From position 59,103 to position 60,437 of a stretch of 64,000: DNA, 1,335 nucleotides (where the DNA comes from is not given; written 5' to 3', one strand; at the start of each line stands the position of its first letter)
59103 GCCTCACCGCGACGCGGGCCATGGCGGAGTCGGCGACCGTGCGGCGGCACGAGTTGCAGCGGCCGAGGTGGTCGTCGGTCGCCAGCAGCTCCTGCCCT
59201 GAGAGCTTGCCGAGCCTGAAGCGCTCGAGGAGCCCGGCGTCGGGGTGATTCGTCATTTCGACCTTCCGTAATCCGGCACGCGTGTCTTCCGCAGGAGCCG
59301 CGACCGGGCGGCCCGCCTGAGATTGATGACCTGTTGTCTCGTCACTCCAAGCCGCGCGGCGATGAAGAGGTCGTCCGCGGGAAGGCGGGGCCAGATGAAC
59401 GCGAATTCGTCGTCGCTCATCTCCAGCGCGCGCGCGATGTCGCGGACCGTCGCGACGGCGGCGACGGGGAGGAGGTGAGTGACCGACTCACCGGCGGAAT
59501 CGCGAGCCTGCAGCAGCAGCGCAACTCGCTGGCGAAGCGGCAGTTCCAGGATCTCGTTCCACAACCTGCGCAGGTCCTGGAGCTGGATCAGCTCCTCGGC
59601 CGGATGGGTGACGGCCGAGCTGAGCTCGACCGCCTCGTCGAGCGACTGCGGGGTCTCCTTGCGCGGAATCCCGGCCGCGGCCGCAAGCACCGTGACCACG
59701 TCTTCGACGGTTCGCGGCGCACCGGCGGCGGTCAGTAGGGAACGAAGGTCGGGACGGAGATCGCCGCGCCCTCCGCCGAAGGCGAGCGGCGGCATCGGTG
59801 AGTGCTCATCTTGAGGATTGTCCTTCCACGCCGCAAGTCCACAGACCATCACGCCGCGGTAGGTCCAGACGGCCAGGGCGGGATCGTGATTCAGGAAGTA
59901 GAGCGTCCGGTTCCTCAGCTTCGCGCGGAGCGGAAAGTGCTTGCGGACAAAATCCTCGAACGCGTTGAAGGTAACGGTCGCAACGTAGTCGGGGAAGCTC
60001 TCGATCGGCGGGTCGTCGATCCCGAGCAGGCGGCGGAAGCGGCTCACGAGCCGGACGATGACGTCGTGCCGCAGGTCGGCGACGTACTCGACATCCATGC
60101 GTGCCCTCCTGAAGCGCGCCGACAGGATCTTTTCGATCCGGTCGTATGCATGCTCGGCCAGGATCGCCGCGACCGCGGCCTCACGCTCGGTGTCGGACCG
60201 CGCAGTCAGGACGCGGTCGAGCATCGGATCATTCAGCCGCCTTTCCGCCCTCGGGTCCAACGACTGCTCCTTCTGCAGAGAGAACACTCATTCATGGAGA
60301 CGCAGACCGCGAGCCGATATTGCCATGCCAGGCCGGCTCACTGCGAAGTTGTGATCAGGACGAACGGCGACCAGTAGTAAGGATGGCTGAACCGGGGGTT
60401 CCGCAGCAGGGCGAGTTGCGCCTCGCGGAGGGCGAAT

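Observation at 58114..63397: Periplasmic CHAT/TPR protease encoded immediately upstream of a sigma/anti-sigma pair: candidate alternative site-1 protease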

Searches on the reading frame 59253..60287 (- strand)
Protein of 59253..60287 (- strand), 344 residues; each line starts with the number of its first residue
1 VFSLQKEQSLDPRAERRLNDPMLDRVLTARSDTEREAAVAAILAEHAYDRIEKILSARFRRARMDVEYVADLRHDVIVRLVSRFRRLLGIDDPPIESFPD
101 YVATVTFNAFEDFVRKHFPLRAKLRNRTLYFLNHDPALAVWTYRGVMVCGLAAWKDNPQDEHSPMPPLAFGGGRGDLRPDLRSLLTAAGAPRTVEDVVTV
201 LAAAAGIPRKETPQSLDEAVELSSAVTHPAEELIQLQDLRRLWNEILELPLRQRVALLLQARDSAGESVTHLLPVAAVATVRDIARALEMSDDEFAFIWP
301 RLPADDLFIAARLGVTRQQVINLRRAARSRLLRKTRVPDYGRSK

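Call 3: search_protein_families(library=pfam, proteins=[window:59253-60287:-], max_evalue=0.01)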
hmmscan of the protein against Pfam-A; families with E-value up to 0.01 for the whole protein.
window:59253-60287:- (344 aa): 0 families

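Call 5: search_protein_families(library=pfam, proteins=[window:59253-60287:-], max_evalue=10)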
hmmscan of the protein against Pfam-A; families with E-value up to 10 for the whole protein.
window:59253-60287:- (344 aa): 1 family
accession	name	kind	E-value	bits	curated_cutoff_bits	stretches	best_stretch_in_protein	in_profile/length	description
PF13384.12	HTH_23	-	0.25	11.7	24.6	1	309-326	23-40/50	Homeodomain-like domain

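Call 6: search_protein_families(library=ncbifam, proteins=[window:59253-60287:-], max_evalue=1)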
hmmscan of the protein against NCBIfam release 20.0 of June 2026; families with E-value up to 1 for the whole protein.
window:59253-60287:- (344 aa): 3 families
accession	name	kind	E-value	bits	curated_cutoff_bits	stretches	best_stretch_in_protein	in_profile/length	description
TIGR02937.1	sigma70-ECF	superfamily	2.3e-08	33.8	42.9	1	43-291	6-146/165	sigma-70 family RNA polymerase sigma factor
NF006550.0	PRK09047.1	equivalog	0.0032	16.9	173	1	211-261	102-152/194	RNA polymerase sigma factor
NF004113.0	PRK05602.1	equivalog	0.0073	15.9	208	1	209-262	114-167/211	RNA polymerase sigma factor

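Call 20: find_related_loci(query=A3, collection=genome_contigs, flank=10000)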
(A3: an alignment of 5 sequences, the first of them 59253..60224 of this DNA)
Query A3 (323 aa) in genome_contigs; peptide patterns used: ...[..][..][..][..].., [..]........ (x = any residue, [..] = any of these).
462 stretches matched a pattern; 373 encode a relative of the query (tblastn E <= 1e-3); the best 80 are kept; 80 distinct loci.
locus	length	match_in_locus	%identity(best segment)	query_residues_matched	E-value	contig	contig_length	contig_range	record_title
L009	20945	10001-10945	65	1-317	6e-128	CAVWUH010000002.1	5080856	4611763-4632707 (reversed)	MAG: uncultured Acidobacteriota bacterium isolate MFD07386.bin.2.1 genome assembly, contig: contig_10975, whole genome s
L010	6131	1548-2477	48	1-313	7e-77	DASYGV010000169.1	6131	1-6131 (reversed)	MAG TPA_asm: Thermoanaerobaculia bacterium isolate SMAG_U4223 k141_507606, whole genome shotgun sequence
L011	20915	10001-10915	44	1-315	9e-75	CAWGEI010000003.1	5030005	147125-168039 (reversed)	MAG: uncultured Acidobacteriota bacterium isolate MFD01916.bin.2.105 genome assembly, contig: contig_3365, whole genome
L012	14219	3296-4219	47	1-315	3e-74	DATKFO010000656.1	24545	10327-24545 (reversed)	MAG TPA_asm: Thermoanaerobaculia bacterium isolate SMAG_U14527 k141_775096, whole genome shotgun sequence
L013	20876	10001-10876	44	1-302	5e-71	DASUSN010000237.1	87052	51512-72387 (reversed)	MAG TPA_asm: Thermoanaerobaculia bacterium isolate SMAG_U1737 k141_258452, whole genome shotgun sequence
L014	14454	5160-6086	46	1-313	1e-68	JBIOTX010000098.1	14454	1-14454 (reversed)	MAG: Thermoanaerobaculia bacterium isolate MAG149 k127_1693413, whole genome shotgun sequence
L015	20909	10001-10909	42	1-313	1e-67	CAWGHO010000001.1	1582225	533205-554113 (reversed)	MAG: uncultured Acidobacteriota bacterium isolate MFD02840.bin.1.19 genome assembly, contig: contig_2140, whole genome s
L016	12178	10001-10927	39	5-313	5e-55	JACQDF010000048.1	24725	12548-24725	MAG: Acidobacteria bacterium isolate NC_groundwater_987_Pr1_S-0.65um_63_17 Montesol18_Sp65_coassembly_scaffold_28526, wh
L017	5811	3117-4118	36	1-313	4e-55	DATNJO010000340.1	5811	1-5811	MAG TPA_asm: Pyrinomonadaceae bacterium isolate SMAG_U11401 k141_477266, whole genome shotgun sequence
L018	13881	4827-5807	35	6-315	2e-52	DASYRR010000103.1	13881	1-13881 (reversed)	MAG TPA_asm: Pyrinomonadaceae bacterium isolate SMAG_U4516 k141_2730007, whole genome shotgun sequence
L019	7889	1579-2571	36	6-315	1e-50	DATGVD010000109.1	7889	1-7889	MAG TPA_asm: Pyrinomonadaceae bacterium isolate SMAG_U10547 k141_355161, whole genome shotgun sequence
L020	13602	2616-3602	33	6-313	6e-50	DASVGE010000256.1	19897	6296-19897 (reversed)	MAG TPA_asm: Pyrinomonadaceae bacterium isolate SMAG_U2107 k141_1083346, whole genome shotgun sequence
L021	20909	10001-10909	38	1-313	5e-50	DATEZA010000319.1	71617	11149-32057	MAG TPA_asm: Thermoanaerobaculia bacterium isolate SMAG_U8461 k141_3491583, whole genome shotgun sequence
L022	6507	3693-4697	36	6-320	1e-49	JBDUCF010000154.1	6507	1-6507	MAG: Pyrinomonadaceae bacterium isolate cluster4_bin.40 NODE_41496_length_6507_cov_6.194358, whole genome shotgun sequen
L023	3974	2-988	36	11-319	1e-49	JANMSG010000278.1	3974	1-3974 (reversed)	MAG: Acidobacteriota bacterium isolate SOY_29_metabat_494 SOY_29_k141_1370920, whole genome shotgun sequence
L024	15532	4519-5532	36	1-313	1e-49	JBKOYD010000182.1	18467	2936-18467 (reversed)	MAG: Acidobacteriota bacterium isolate GB_HAYS_MAG_00070 GB_HAYS_000000784003, whole genome shotgun sequence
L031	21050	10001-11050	34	1-315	1e-48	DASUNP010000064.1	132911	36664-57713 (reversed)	MAG TPA_asm: Blastocatellia bacterium isolate SMAG_U1603 k141_1115749, whole genome shotgun sequence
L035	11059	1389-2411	35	6-318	4e-48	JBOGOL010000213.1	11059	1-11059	MAG: Blastocatellia bacterium isolate M3-S_metawrap_bin.6 k127_3253646, whole genome shotgun sequence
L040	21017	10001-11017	35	1-315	6e-48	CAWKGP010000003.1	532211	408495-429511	MAG: uncultured Acidobacteriota bacterium isolate MFD09206.bin.2.183 genome assembly, contig: contig_2089, whole genome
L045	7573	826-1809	30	6-315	8e-47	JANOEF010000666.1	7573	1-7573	MAG: Acidobacteriota bacterium isolate SOY_65_metabat_394 SOY_65_k141_2026076, whole genome shotgun sequence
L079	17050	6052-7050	33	10-315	8e-44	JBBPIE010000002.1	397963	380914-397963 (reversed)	MAG: Candidatus Onstottus arcticum isolate BPF1-18-20_bin_3 NODE_3_length_397963_cov_42.383986, whole genome shotgun seq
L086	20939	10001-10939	34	2-323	2e-43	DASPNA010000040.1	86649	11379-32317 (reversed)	MAG TPA_asm: Thermoanaerobaculia bacterium isolate SMAG_U12109 k141_453119, whole genome shotgun sequence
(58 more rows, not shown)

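Call 42: search_solved_structures(query=A3, max_evalue=10, show_alignments=3)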
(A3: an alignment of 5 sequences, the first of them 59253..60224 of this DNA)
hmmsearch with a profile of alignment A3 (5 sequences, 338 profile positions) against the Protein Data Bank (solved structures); distinct sequences matched with E-value up to 10: 1.
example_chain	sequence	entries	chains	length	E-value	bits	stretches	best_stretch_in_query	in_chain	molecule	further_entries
6ayh_A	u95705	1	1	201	0.73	12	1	21-76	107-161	TetR family transcriptional regulator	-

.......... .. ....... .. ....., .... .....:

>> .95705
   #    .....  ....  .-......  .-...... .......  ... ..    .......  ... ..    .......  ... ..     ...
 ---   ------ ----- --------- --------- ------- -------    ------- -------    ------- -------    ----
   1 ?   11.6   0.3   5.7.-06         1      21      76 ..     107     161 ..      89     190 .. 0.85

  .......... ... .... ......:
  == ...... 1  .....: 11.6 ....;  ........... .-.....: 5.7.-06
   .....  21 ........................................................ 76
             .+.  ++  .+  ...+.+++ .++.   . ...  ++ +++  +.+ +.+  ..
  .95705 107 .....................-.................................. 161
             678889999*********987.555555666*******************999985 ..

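Call 76: search_protein_families(library=pfam, proteins=[L040:16477-18921:+, L086:15054-16649:+, L035:7687-9543:+, L016:2893-6129:+], max_evalue=0.01)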
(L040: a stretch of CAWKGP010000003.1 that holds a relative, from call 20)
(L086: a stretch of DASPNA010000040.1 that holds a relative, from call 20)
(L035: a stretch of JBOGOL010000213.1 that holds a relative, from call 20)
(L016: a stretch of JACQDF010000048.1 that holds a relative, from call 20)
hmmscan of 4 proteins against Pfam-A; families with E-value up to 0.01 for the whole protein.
L040:16477-18921:+ (814 aa): 2 families
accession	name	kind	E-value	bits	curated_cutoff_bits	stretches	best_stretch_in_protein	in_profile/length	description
PF12704.14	MacB_PCD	-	5.1e-40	138.4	27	2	22-240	1-206/207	MacB-like periplasmic core domain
PF02687.27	FtsX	-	2.2e-27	95.9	25.5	2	694-807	2-120/120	FtsX-like permease C-terminal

L086:15054-16649:+ (531 aa): 0 families

L035:7687-9543:+ (618 aa): 3 families
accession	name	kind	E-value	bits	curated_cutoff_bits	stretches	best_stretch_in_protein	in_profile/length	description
PF13585.12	CHU_C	-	0.00025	21.5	27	1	55-113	24-79/86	CHU_C Type IX secretion signal domain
PF13860.13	FlgD_ig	-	0.00029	21.2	27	0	48-106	13-75/79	FlgD Ig-like domain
PF07883.17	Cupin_2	-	0.0014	18.8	27.2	0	553-589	25-61/70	Cupin domain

L016:2893-6129:+ (1078 aa): 5 families
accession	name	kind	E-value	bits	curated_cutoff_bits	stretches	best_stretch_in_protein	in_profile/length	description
PF25183.1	OMP_b-brl_4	-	8.8e-244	812.1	30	1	242-1071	1-838/838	Outer membrane beta barrel domain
PF13620.12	CarboxypepD_reg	-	9.2e-23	80.8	32.3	1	26-107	1-82/82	Carboxypeptidase regulatory-like domain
PF00593.30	TonB_dep_Rec_b-barrel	-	1.4e-07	32.2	27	1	515-737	95-267/436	TonB dependent receptor-like, beta-barrel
PF13715.12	CarbopepD_reg_2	-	2.1e-07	31.3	32.2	1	27-110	1-80/88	CarboxypepD_reg-like domain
PF07715.20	Plug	-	0.0058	17.6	23.9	0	130-236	7-103/107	TonB-dependent Receptor Plug Domain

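Call 80: search_protein_families(library=pfam, proteins=[L024:9520-10029:-, L031:15248-15847:-, L035:6792-7391:-, L045:5610-6209:-, L079:11166-11765:-], max_evalue=1)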
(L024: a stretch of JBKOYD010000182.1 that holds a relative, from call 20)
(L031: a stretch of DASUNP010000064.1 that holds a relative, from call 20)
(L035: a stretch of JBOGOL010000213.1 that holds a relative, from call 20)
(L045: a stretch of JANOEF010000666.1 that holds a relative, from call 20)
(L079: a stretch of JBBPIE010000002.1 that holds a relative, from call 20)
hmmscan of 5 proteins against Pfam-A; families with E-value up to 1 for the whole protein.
L024:9520-10029:- (170 aa): 8 families
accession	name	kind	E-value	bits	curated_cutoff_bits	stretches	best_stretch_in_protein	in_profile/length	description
PF14534.12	DUF4440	-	0.0032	18.3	25.2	1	36-138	2-106/107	Domain of unknown function (DUF4440)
PF13474.12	SnoaL_3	-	0.0059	17.4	22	1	36-140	2-112/121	SnoaL-like domain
PF03487.18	IL13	-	0.017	15.5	25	1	11-51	6-46/129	Interleukin-13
PF10731.15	Anophelin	-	0.02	15.3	27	1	11-30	6-25/65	Thrombin inhibitor from mosquito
PF12680.13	SnoaL_2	-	0.023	15.7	27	1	64-131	32-92/102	SnoaL-like domain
PF12642.13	TpcC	-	0.04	14.2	27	1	38-120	133-215/231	Conjugative transposon protein TcpC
PF02033.23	RBFA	-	0.052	14.3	34.7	1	71-128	12-68/105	Ribosome-binding factor A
PF13577.12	SnoaL_4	-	0.14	12.6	24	1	90-141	74-124/126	SnoaL-like domain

L031:15248-15847:- (200 aa): 6 families
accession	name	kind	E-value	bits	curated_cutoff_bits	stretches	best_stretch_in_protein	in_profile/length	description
PF12883.13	DUF3828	-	7.7e-05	23.4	26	1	60-153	31-118/125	Protein of unknown function (DUF3828)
PF13474.12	SnoaL_3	-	0.0021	18.8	22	1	57-155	17-114/121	SnoaL-like domain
PF12893.14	Lumazine_bd_2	-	0.015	16.5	22.1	1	98-152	56-110/116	Putative lumazine-binding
PF14534.12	DUF4440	-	0.019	15.8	25.2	1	85-152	39-107/107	Domain of unknown function (DUF4440)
PF12680.13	SnoaL_2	-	0.18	12.9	27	0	68-133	5-76/102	SnoaL-like domain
PF02903.20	Alpha-amylase_N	-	0.18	12.4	23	0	5-33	62-89/120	Alpha amylase, N-terminal ig-like domain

L035:6792-7391:- (200 aa): 0 families

L045:5610-6209:- (200 aa): 3 families
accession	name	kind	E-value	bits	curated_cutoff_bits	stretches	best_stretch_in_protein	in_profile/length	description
PF13577.12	SnoaL_4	-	0.015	15.7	24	1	98-153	74-121/126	SnoaL-like domain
PF13474.12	SnoaL_3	-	0.051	14.4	22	1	43-127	1-98/121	SnoaL-like domain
PF01108.23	Tissue_fac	-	0.092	13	27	1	109-150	51-90/107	Tissue factor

L079:11166-11765:- (200 aa): 1 family
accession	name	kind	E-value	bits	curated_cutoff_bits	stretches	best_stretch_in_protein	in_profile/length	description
PF03711.20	OKR_DC_1_C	-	0.011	16.4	24.2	1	42-95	13-68/132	Orn/Lys/Arg decarboxylase, C-terminal domain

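Call 81: search_protein_representatives(protein=window:59253-60287:-)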
Query: 344 residues. Proteins with E-value up to 0.001 (for the whole library): 1971; up to 1e-10: 1468; up to 1e-30: 609. The best 150 are listed.
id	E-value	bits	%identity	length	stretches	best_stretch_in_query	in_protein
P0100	7.4e-125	432.9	66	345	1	11-334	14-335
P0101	8.8e-72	258.4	44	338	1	14-341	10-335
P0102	1.0e-67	245.1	44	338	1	16-336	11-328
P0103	1.1e-67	245.0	47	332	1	18-342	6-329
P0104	2.1e-65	237.5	48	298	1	40-337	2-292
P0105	3.4e-65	236.8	44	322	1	16-333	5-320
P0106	6.3e-65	235.9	45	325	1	18-335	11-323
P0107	3.4e-64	233.5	43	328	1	19-338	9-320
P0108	4.5e-64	233.1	46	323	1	40-339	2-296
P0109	1.3e-62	228.3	43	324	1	16-335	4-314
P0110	1.5e-62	228.1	43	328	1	14-336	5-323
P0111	5.2e-58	213.2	43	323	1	14-334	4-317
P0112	4.3e-57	210.2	43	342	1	17-335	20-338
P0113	1.2e-56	208.7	40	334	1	33-336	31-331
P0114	1.9e-55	204.8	43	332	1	19-334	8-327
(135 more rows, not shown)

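Call 83: search_protein_families(library=pfam, alignment_id=A8, max_evalue=0.01)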
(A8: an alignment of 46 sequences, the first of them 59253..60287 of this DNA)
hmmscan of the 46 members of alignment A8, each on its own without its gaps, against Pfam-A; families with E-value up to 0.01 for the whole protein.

A. member 1, window:59253-60287:- (344 aa): 0 families

B. families by the number of members that match (of 46 scanned): 8 families
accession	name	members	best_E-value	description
PF04542.20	Sigma70_r2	12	1.4e-09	Sigma-70 region 2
PF13545.12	HTH_Crp_2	2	0.0031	Crp-like helix-turn-helix domain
PF20019.4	VMAP-M20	1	0.00038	vWA-MoxR associated protein middle region 20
PF24429.1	CSLinker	1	0.0018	CSLinker motif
PF13404.12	HTH_AsnC-type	1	0.0026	AsnC-type helix-turn-helix domain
PF13384.12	HTH_23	1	0.0057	Homeodomain-like domain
PF19443.4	DAHL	1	0.006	DAHL domain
PF04539.22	Sigma70_r3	1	0.0062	Sigma-70 region 3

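Call 99: search_protein_families(library=padloc, proteins=[window:59253-60287:-], max_evalue=0.001)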
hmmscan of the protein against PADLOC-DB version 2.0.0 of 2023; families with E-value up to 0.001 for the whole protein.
window:59253-60287:- (344 aa): 0 families
